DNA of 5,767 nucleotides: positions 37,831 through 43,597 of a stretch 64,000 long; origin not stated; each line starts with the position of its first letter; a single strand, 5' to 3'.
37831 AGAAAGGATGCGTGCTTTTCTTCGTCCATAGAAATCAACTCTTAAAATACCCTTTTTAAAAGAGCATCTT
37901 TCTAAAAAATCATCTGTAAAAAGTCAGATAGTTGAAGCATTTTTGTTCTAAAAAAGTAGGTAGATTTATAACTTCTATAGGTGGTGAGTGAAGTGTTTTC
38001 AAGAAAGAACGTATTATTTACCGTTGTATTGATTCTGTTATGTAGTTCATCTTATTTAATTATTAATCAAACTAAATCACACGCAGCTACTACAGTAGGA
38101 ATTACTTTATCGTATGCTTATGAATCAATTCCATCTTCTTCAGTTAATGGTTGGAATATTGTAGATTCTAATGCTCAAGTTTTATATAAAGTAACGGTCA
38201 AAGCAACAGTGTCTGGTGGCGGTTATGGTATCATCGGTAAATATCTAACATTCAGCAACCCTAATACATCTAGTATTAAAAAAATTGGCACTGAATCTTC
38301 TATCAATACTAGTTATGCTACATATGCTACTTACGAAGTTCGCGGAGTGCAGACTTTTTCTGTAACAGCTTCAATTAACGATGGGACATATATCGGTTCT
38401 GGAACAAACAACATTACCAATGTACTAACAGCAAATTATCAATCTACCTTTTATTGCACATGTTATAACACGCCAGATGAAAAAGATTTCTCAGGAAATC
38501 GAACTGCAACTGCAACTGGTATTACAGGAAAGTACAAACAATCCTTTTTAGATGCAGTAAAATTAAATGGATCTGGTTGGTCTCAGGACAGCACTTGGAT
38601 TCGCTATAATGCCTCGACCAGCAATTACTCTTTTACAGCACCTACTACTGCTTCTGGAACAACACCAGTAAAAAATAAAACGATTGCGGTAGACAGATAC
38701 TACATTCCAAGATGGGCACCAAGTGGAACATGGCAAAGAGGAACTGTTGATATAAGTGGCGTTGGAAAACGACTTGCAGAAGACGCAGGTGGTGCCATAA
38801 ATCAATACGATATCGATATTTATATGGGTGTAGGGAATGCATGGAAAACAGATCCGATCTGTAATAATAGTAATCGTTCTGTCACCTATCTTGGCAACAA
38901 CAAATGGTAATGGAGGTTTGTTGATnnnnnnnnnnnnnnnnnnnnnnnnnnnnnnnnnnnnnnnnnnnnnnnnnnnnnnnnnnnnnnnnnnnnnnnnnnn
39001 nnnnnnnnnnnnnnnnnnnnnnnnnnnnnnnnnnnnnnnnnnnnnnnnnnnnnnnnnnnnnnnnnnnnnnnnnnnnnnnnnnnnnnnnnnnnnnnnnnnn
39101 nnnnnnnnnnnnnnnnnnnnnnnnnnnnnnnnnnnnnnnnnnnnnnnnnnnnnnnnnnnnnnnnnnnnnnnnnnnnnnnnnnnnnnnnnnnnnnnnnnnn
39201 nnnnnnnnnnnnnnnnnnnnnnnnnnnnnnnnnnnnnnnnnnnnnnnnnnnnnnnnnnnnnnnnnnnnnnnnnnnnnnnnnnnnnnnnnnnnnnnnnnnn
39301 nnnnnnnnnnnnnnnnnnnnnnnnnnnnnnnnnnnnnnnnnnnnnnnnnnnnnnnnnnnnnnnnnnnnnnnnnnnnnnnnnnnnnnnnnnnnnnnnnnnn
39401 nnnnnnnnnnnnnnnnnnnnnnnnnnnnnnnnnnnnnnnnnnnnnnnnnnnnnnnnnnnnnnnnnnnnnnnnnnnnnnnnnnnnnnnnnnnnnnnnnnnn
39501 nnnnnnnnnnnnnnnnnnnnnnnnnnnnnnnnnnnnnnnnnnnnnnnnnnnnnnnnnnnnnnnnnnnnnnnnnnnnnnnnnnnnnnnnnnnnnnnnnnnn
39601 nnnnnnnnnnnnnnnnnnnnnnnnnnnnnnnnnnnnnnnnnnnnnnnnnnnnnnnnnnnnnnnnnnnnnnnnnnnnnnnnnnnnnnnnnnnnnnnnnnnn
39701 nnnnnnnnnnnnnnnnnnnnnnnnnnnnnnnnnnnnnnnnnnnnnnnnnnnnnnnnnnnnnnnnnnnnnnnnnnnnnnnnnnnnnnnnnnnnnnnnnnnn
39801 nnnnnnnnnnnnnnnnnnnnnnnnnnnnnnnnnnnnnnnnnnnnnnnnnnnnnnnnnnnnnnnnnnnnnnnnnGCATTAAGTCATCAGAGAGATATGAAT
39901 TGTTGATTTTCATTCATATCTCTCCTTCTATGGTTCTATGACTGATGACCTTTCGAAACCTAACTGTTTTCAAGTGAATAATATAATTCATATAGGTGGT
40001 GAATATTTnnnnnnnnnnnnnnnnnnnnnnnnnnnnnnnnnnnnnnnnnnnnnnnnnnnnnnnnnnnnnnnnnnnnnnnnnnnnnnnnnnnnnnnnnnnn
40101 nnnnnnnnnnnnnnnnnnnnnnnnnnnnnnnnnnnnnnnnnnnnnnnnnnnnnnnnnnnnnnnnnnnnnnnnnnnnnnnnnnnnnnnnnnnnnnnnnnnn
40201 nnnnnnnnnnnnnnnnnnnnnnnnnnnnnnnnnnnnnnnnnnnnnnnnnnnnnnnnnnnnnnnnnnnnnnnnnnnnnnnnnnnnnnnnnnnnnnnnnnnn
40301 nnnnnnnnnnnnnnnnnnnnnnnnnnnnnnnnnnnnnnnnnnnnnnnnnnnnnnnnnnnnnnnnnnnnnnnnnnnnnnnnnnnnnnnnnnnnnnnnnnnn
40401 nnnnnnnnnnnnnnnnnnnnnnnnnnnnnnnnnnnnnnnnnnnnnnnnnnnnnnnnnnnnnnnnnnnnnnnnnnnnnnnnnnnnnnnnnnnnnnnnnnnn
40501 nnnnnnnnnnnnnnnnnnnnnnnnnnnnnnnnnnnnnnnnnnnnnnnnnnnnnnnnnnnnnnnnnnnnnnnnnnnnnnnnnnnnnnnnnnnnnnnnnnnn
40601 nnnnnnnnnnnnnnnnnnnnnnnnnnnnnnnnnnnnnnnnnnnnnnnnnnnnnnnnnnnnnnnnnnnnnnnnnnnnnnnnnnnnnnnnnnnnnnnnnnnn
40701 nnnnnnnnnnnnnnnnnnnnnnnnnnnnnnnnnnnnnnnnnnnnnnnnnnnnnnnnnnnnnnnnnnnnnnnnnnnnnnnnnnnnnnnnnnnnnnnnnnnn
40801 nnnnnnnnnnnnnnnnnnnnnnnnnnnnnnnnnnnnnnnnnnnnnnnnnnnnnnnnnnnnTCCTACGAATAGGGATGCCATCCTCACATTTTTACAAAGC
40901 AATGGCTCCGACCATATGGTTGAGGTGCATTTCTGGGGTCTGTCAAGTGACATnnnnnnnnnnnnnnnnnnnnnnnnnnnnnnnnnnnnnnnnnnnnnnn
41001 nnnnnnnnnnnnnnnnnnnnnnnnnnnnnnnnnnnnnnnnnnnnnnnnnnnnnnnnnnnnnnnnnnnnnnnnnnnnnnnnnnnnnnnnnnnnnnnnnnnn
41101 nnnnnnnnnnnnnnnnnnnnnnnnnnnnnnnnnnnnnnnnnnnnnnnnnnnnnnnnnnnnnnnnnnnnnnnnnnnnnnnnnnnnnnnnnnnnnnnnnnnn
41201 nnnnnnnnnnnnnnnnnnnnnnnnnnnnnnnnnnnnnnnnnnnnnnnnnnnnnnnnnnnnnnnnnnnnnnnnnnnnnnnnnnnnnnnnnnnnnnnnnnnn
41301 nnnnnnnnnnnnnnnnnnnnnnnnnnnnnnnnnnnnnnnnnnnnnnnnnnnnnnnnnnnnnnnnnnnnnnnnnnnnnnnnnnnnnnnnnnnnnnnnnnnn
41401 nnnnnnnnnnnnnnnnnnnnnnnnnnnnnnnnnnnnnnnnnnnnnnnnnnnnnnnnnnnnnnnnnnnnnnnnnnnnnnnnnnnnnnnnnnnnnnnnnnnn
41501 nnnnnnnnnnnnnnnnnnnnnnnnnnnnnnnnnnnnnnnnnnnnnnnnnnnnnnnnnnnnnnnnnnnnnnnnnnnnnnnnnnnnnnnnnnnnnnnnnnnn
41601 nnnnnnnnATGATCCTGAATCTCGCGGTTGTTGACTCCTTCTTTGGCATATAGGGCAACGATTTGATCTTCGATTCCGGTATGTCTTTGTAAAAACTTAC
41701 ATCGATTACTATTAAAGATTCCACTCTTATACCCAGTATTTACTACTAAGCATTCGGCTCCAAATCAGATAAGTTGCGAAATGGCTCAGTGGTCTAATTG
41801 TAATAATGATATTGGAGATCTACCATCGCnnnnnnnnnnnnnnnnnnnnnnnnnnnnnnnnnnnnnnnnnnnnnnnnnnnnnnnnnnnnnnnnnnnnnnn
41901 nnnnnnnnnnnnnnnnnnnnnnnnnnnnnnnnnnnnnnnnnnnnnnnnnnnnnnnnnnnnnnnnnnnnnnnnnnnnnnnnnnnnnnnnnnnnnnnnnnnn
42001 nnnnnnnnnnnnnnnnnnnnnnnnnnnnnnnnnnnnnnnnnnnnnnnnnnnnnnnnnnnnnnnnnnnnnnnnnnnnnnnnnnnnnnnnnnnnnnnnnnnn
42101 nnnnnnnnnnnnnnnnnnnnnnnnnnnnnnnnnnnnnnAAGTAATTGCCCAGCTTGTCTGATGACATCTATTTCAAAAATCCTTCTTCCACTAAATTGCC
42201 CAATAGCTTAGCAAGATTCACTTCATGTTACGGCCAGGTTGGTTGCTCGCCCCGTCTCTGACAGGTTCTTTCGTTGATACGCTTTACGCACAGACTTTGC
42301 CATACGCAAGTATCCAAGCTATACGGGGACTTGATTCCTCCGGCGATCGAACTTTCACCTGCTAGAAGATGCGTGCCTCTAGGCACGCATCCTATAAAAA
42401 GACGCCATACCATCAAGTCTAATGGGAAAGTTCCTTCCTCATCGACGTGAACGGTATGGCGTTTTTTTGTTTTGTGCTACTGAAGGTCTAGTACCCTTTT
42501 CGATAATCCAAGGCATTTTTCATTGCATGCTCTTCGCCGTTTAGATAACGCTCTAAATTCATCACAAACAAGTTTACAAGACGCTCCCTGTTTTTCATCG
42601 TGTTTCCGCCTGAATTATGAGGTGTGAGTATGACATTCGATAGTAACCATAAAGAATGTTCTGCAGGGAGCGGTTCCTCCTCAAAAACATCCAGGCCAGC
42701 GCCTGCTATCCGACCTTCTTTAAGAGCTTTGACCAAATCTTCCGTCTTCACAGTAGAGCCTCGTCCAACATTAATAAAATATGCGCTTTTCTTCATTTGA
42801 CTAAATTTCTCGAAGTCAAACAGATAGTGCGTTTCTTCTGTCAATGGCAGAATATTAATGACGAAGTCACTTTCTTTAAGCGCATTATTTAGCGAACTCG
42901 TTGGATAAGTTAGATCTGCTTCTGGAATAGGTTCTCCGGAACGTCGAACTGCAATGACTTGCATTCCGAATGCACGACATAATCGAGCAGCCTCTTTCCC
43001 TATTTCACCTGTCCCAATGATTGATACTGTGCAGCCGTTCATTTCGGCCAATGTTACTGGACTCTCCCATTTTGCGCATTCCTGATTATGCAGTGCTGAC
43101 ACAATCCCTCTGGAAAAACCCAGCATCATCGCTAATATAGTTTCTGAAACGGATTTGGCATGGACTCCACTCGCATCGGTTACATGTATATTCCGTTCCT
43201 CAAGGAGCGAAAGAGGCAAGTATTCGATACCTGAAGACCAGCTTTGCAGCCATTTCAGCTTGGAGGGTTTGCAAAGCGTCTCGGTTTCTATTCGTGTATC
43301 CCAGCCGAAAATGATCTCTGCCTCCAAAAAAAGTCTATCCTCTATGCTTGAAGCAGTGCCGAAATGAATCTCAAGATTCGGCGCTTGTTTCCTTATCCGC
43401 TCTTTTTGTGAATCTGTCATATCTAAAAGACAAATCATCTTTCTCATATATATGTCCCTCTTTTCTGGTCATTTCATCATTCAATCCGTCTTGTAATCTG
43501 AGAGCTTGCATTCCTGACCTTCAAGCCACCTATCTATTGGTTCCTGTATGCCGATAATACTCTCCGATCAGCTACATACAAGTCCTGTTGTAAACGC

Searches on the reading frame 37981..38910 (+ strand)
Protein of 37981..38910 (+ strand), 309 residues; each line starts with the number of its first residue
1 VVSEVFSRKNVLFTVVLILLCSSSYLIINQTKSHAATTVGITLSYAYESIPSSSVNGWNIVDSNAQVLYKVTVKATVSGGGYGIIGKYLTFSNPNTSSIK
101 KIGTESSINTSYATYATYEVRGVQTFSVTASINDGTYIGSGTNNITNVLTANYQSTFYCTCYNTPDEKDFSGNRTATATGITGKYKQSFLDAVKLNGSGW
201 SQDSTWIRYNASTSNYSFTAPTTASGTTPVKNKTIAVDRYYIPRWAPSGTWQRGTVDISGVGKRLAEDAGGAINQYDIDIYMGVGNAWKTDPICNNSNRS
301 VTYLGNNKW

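Call 41: search_protein_families(library=pfam, proteins=[window:37981-38910:+], max_evalue=0.0001)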
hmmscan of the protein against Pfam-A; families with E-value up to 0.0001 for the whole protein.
window:37981-38910:+ (309 aa): 1 family
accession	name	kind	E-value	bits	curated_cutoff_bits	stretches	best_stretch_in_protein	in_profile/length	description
PF06725.17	3D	-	9e-05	23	23.8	0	233-287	1-54/72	3D domain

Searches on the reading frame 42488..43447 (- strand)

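Call 41: search_protein_families(library=pfam, proteins=[window:42488-43447:-], max_evalue=0.0001)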
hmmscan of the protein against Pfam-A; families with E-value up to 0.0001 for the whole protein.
window:42488-43447:- (319 aa): 2 families
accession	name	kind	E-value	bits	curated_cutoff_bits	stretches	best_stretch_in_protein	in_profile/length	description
PF02826.25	2-Hacid_dh_C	-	1.8e-57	194.1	25.1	1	105-278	1-177/178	D-isomer specific 2-hydroxyacid dehydrogenase, NAD binding domain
PF00389.36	2-Hacid_dh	-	7.5e-10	39.1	24.6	1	14-307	11-129/134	D-isomer specific 2-hydroxyacid dehydrogenase, catalytic domain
